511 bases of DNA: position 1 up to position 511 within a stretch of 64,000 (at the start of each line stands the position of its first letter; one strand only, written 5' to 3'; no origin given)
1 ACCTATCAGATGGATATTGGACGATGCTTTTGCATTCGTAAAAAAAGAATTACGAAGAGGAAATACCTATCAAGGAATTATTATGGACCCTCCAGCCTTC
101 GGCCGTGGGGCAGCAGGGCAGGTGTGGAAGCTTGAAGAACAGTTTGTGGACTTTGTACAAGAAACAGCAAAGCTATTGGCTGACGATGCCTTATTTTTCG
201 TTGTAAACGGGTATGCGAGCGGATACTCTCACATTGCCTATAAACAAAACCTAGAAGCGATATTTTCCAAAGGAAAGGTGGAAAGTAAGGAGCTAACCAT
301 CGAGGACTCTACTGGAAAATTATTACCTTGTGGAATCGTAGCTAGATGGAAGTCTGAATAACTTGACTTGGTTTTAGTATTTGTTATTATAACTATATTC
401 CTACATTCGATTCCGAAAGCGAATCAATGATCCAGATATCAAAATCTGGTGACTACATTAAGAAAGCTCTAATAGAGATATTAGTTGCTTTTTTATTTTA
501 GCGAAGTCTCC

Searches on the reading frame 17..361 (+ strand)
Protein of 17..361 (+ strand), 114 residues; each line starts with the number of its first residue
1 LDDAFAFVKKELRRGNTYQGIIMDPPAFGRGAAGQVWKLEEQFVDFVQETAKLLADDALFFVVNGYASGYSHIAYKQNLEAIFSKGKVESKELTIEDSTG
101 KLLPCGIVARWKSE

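Call 4: search_protein_families(library=pfam, proteins=[window:17-361:+], max_evalue=1)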
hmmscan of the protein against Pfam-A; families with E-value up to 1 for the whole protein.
window:17-361:+ (114 aa): 0 families

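Call 8: search_protein_families(library=ncbifam, proteins=[window:17-361:+], max_evalue=1)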
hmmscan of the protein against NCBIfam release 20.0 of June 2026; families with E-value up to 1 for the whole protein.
window:17-361:+ (114 aa): 1 family
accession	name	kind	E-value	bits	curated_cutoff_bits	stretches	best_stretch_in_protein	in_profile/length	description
NF053718.1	23SC1962Mtase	equivalog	0.0048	15.7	575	1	3-31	266-294/383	23S rRNA (cytosine(1962)-C(5))-methyltransferase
